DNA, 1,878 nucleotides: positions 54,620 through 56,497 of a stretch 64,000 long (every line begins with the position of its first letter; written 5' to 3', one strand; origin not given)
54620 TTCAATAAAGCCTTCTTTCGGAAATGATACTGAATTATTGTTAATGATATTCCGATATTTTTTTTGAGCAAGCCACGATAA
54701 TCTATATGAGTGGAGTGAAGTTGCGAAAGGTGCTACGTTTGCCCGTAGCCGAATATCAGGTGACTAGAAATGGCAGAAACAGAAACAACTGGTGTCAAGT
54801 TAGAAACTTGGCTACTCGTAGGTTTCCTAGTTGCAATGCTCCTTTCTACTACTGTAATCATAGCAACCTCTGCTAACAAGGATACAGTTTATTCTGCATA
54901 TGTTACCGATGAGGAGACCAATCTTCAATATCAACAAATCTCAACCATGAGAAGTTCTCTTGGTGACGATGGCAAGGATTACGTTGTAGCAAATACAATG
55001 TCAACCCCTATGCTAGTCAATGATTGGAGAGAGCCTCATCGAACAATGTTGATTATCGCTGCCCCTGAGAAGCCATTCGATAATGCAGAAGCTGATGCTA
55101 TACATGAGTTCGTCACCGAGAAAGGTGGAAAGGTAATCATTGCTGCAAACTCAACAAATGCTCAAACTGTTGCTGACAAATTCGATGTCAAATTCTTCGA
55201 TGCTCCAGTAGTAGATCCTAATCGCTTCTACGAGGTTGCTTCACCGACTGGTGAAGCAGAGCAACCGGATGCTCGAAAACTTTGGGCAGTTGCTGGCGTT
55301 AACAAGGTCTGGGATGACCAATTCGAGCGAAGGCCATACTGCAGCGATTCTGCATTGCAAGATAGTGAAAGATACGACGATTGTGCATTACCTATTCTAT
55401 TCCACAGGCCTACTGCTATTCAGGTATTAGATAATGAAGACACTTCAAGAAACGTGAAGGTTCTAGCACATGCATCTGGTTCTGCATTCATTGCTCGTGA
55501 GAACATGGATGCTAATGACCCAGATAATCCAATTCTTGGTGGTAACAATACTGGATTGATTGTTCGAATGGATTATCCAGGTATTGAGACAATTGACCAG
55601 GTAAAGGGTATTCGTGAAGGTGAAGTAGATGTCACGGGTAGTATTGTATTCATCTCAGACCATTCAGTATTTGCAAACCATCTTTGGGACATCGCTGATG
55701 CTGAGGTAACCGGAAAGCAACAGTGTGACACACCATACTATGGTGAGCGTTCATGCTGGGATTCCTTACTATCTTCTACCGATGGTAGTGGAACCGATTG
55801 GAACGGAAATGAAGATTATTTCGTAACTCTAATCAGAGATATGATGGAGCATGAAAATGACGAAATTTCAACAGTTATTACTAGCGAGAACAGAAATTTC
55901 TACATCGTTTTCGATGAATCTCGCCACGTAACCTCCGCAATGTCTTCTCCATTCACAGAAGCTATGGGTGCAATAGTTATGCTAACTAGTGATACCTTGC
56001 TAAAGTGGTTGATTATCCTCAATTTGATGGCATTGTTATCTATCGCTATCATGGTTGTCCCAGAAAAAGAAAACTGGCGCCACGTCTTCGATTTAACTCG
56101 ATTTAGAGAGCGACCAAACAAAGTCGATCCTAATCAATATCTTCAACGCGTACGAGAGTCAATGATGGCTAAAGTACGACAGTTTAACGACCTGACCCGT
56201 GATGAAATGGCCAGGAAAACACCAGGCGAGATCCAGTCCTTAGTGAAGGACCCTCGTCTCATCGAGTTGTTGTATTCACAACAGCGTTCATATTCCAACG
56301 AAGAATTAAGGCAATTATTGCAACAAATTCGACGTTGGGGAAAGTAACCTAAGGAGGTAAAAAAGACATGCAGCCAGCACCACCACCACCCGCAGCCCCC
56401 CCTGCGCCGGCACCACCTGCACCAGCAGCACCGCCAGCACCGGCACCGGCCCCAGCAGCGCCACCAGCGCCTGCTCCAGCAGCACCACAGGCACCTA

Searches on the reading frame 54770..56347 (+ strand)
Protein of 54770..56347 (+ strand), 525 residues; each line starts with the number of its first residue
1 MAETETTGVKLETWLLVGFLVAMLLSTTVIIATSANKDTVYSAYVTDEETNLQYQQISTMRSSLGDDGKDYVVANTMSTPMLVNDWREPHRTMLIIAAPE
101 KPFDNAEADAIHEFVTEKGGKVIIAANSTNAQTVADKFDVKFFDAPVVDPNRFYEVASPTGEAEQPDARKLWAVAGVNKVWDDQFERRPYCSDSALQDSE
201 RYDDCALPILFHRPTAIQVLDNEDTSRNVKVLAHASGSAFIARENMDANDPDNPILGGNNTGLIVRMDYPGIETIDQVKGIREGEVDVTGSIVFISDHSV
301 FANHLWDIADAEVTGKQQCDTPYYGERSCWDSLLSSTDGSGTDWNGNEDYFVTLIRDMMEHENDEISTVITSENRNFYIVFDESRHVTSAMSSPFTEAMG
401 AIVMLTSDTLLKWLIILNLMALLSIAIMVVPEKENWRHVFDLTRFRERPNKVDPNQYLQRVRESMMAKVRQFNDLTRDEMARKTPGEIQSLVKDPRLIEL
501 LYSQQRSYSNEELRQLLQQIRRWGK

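Call 14: search_protein_families(library=pfam, proteins=[window:54770-56347:+])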
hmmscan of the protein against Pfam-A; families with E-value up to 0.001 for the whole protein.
window:54770-56347:+ (525 aa): 2 families
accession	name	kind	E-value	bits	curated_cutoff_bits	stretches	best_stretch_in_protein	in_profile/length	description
PF14258.12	DUF4350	-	1.5e-06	29.1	30.4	1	85-151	32-96/181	Domain of unknown function (DUF4350)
PF09822.16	ABC_transp_aux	-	0.00023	20.9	34.7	0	93-131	48-85/288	ABC-type uncharacterized transport system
